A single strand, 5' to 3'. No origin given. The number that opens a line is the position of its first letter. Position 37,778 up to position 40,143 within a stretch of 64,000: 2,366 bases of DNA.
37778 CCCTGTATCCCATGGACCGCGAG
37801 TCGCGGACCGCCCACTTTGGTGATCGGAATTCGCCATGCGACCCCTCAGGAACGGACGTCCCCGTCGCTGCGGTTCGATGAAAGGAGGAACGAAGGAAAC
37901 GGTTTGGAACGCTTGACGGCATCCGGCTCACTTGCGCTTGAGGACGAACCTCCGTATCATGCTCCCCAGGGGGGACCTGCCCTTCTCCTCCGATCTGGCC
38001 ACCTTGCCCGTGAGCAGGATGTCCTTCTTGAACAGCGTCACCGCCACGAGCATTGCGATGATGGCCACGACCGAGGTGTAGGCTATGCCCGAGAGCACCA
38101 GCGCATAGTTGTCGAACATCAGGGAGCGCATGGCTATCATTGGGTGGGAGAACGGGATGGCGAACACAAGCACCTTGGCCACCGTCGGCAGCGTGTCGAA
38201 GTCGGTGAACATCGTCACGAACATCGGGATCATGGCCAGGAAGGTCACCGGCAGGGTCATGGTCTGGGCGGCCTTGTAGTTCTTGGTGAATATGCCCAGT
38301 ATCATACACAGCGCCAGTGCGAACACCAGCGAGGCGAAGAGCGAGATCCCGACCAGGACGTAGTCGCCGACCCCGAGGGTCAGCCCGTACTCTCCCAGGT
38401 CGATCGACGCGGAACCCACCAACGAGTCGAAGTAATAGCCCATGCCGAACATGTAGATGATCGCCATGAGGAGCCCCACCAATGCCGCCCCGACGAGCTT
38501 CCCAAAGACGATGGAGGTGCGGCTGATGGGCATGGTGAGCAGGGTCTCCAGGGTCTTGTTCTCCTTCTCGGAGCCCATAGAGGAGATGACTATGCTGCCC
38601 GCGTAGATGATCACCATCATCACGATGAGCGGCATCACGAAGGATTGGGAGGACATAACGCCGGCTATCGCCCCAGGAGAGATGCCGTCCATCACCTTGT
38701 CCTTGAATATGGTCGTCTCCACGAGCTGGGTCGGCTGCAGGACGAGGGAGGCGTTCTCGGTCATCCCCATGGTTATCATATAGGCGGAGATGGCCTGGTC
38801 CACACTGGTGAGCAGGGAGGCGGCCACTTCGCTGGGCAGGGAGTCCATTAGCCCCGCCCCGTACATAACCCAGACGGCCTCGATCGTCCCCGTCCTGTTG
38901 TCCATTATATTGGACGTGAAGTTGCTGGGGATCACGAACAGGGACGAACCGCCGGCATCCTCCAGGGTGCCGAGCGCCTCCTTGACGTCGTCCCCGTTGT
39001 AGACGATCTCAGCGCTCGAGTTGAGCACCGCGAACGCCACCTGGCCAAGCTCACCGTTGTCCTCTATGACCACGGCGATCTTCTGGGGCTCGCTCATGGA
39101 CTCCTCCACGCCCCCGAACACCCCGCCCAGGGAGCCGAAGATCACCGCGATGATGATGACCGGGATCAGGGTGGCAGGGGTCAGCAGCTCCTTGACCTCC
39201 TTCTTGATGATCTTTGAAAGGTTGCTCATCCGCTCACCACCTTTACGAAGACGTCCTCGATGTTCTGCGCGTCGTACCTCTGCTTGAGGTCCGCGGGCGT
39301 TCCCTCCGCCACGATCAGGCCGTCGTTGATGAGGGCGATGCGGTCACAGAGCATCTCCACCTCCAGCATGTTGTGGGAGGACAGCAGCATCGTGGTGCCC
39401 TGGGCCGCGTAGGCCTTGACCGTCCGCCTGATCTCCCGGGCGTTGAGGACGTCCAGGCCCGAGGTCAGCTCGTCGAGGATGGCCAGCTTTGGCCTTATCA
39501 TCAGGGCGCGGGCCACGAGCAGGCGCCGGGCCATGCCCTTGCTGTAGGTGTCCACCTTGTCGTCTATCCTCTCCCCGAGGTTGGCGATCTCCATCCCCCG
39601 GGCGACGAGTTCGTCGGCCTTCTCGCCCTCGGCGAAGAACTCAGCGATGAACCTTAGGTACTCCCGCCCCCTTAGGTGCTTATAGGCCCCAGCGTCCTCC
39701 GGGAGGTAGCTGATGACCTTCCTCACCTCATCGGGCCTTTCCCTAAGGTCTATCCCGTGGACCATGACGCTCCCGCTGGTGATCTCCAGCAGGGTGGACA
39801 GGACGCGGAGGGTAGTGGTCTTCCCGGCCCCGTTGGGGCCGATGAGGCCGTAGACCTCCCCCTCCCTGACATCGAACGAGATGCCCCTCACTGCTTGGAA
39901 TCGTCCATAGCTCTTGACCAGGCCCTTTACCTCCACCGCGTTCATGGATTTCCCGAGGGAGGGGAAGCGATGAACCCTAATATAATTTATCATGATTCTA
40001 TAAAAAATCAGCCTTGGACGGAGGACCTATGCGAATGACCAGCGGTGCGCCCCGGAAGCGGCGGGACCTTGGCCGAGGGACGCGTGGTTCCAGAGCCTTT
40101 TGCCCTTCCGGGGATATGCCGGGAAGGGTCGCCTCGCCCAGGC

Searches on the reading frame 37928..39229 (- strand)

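Call 36: search_protein_families(library=pfam, proteins=[window:37928-39229:-], max_evalue=0.00001)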
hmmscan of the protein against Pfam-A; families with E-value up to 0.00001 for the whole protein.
window:37928-39229:- (433 aa): 5 families
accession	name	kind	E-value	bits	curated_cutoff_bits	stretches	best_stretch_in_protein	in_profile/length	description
PF12698.13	ABC2_membrane_3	-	1.2e-36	126.9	31.6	1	21-396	4-345/347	ABC-2 family transporter protein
PF12679.13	ABC2_membrane_2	-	1.4e-14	54.5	27.2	1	7-402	3-280/283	ABC-2 family transporter protein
PF01061.29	ABC2_membrane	-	3.9e-10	40.1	26.9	1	192-372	38-211/211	ABC-2 type transporter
PF12730.13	ABC2_membrane_4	-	7.1e-08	33.1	27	1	192-330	47-177/179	ABC-2 family transporter protein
PF13346.12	ABC2_membrane_5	-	1.4e-07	31.7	25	1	187-266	24-105/205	ABC-2 family transporter protein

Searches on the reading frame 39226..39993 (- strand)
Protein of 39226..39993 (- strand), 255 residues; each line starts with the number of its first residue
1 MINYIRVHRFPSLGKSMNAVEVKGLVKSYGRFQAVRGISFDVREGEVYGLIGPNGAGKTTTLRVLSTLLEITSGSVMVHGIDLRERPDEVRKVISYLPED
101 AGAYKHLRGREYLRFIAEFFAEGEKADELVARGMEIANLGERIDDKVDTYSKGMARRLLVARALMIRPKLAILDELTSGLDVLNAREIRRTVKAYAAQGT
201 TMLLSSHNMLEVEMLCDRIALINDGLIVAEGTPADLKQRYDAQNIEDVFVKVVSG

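Call 36: search_protein_families(library=pfam, proteins=[window:39226-39993:-], max_evalue=0.00001)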
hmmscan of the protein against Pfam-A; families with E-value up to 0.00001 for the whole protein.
window:39226-39993:- (255 aa): 2 families
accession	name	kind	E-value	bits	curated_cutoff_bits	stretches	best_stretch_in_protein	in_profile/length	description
PF00005.33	ABC_tran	-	4.1e-28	99.1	25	1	36-177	2-136/137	ABC transporter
PF13304.12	AAA_21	-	2.5e-12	47.9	27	0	48-97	2-48/304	AAA domain, putative AbiEii toxin, Type IV TA system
